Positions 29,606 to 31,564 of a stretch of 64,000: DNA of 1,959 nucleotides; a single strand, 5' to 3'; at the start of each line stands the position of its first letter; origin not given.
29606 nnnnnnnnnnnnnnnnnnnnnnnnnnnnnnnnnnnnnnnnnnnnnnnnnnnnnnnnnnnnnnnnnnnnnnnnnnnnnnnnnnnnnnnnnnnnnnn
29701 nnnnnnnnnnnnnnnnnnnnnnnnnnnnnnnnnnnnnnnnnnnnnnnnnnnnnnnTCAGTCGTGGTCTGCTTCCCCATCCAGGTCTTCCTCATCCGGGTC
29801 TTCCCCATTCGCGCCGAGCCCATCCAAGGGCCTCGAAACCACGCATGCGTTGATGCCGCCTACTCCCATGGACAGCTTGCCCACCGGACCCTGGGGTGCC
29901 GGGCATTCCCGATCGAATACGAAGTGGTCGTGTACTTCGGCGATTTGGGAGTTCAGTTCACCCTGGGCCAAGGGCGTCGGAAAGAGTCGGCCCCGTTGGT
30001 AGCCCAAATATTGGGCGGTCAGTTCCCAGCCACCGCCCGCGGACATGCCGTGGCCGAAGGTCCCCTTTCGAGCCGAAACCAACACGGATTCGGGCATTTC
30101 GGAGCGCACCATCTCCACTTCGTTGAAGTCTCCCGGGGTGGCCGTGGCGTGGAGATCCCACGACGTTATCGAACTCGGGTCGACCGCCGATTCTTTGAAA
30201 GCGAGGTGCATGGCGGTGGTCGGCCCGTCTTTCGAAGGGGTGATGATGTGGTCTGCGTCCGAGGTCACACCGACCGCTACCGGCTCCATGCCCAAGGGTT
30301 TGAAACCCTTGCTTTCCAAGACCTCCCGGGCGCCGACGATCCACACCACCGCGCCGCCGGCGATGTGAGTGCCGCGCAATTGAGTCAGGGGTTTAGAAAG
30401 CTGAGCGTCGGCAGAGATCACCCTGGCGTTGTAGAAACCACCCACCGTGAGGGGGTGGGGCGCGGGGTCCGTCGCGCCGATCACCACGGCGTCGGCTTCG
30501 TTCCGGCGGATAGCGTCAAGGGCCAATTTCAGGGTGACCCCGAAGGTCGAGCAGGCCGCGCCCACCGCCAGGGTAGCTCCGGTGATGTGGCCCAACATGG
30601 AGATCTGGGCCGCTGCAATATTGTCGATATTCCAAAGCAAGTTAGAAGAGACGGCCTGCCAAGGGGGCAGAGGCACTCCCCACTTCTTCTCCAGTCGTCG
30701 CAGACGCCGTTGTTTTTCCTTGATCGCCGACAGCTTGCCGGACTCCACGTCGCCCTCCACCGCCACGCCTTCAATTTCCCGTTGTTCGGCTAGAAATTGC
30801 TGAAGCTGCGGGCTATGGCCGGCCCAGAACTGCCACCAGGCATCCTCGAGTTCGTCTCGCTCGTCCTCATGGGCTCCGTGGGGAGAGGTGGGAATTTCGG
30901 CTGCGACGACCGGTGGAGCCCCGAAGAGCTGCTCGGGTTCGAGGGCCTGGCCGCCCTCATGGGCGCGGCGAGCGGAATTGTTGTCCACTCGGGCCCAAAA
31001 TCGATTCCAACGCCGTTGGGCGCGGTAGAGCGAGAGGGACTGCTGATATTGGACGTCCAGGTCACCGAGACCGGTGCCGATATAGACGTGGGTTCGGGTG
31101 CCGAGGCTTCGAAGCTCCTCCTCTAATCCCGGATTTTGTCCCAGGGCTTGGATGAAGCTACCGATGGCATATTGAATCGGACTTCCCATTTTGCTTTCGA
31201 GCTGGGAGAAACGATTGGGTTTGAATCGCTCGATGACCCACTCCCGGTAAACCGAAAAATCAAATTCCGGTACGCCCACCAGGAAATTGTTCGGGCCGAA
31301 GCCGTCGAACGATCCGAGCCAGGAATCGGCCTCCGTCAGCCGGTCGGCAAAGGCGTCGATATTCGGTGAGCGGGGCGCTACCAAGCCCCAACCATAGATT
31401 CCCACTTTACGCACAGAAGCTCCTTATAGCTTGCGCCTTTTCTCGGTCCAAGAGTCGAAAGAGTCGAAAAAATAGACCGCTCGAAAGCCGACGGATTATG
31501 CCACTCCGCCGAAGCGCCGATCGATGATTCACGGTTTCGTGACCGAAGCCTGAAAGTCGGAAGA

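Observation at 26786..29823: Conserved but uncharacterised DUF2868 / DUF3482 (membrane GTPase) gene pair embedded between tRNA-modification genes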

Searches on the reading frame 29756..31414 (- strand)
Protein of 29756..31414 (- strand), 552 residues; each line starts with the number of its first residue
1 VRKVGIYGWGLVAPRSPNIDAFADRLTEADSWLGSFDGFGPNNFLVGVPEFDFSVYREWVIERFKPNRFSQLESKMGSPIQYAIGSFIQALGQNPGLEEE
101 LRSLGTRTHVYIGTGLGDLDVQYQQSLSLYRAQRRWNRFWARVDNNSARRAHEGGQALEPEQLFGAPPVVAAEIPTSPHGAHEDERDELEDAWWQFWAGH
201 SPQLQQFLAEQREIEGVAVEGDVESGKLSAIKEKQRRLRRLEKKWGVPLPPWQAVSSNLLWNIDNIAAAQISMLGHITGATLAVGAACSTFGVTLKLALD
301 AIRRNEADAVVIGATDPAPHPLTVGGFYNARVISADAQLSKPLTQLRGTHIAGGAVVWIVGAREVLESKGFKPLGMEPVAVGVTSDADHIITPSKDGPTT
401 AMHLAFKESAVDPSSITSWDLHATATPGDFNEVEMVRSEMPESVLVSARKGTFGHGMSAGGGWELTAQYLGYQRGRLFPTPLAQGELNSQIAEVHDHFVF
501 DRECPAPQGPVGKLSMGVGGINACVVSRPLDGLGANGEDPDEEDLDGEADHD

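Call 3: search_protein_families(library=pfam, proteins=[window:29756-31414:-], max_evalue=0.01)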
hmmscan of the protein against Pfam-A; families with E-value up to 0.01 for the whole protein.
window:29756-31414:- (552 aa): 2 families
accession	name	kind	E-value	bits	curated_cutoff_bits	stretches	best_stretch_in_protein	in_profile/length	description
PF00109.32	ketoacyl-synt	-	4.5e-18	66.2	20.8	1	259-355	145-241/252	Beta-ketoacyl synthase, N-terminal domain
PF02801.28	Ketoacyl-synt_C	-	1.1e-09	38.7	20.8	1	380-480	6-115/119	Beta-ketoacyl synthase, C-terminal domain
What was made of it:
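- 29756..31414 (-): Neighbour, not part of the conserved module: a divergent ketosynthase whose 3' end overlaps the DUF2868 start. PF00109 and PF02801 (call 3).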

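Call 4: search_protein_families(library=ncbifam, proteins=[window:29756-31414:-], max_evalue=0.01)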
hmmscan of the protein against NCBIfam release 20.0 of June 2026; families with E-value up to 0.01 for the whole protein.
window:29756-31414:- (552 aa): 17 families
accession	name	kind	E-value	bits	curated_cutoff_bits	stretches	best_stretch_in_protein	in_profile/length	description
TIGR03150.1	fabF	equivalog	4.1e-34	118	493.75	1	262-526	135-405/407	beta-ketoacyl-ACP synthase II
NF005589.0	PRK07314.1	subfamily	9.1e-31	107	387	1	262-527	138-409/413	beta-ketoacyl-ACP synthase II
NF004970.0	PRK06333.1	subfamily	2.9e-30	105.5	525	1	263-527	148-419/424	beta-ketoacyl-ACP synthase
NF006434.0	PRK08722.1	equivalog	1e-20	74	759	1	263-464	139-351/414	beta-ketoacyl-ACP synthase II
NF006618.0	PRK09185.1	subfamily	3.1e-20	72.6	407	1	268-526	141-389/394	beta-ketoacyl-ACP synthase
NF004618.0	PRK05952.1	equivalog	9e-19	67.6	455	1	260-480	119-340/384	beta-ketoacyl-ACP synthase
NF006274.0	PRK08439.1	equivalog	3.3e-16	59.1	621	1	265-526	139-402/406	beta-ketoacyl-ACP synthase II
NF005490.0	PRK07103.1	equivalog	1.2e-15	57.5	445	1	268-526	149-409/414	polyketide beta-ketoacyl:acyl carrier protein synthase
NF006587.0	PRK09116.1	equivalog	5.8e-14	51.7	470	1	265-526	141-403/408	beta-ketoacyl-ACP synthase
NF005935.0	PRK07967.1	equivalog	4.2e-13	48.9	630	1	268-529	142-403/406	beta-ketoacyl-ACP synthase I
NF005076.0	PRK06501.1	equivalog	1.1e-11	44.3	629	1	278-526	165-419/425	beta-ketoacyl-ACP synthase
NF058662.1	cispenta_AmcF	equivalog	3e-11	43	325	1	269-526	111-366/369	cispentacin biosynthesis acyltransferase subunit AmcF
NF005916.1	PRK07910.1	equivalog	1.3e-10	40.8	560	1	264-471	147-363/418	KasA/KasB family beta-ketoacyl-ACP synthase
NF040607.1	mycolic_Pks13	equivalog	5.1e-07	27.5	2100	1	263-526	246-522/1680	polyketide synthase Pks13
NF041183.1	Pks2_ls1_myc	equivalog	6.5e-06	23.2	2400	1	266-508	151-397/2086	sulfolipid-1 biosynthesis phthioceranic/hydroxyphthioceranic acid synthase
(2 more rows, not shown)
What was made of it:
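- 29756..31414 (-): FabF model 118 bits against a cutoff of 494 (call 4).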

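Call 29: search_protein_families(library=padloc, proteins=[window:29756-31414:-], max_evalue=0.1)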
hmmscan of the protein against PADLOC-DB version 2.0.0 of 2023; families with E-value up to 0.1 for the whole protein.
window:29756-31414:- (552 aa): 0 families
